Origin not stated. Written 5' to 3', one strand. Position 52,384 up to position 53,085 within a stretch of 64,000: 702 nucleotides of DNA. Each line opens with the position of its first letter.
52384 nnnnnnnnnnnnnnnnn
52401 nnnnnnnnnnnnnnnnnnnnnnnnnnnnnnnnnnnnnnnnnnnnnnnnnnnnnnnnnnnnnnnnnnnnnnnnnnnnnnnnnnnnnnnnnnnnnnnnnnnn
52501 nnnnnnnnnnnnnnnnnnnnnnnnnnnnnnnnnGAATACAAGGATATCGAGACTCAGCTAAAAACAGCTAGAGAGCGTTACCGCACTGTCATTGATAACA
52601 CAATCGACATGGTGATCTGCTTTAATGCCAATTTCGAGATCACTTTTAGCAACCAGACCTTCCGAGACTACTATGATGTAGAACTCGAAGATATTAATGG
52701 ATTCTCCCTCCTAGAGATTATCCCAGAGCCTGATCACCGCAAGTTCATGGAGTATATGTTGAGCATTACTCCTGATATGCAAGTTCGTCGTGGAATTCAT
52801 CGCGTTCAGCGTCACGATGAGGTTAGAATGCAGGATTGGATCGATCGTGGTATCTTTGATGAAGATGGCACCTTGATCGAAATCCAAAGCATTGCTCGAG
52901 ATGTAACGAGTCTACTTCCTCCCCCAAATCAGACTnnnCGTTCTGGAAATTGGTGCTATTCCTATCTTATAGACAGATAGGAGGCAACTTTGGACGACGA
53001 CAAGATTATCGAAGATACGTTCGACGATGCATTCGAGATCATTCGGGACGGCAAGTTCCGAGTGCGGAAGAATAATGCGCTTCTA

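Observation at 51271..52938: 555 aa protein made only of tandem PAS domains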

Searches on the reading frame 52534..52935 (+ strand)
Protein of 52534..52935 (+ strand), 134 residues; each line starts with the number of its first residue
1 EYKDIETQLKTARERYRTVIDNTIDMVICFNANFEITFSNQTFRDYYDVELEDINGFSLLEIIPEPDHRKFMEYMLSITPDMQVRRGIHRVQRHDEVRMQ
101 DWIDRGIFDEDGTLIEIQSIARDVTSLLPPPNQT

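Call 54: search_solved_structures(query=A5, max_evalue=0.01, show_alignments=2)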
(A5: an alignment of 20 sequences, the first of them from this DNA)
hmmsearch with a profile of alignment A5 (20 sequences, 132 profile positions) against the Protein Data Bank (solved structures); distinct sequences matched with E-value up to 0.01: 1.
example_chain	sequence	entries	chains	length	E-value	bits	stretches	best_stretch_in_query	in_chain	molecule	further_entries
3eeh_A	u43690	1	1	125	7.2e-06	29.4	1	7-125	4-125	putative light and redox sensing histidine kinase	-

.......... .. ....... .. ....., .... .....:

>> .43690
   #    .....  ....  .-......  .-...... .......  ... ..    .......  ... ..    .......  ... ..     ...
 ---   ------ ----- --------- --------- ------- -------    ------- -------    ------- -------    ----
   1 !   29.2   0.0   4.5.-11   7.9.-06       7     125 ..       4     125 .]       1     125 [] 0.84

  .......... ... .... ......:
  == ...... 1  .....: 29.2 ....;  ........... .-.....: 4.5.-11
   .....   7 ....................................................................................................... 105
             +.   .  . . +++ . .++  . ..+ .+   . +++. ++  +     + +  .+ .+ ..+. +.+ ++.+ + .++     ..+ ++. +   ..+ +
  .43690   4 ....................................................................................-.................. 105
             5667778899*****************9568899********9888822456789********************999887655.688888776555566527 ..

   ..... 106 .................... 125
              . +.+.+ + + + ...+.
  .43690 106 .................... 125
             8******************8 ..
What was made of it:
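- Tried and rejected: A PAS4 profile search of the PDB found only one generic PAS domain, 3eeh (call 54).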
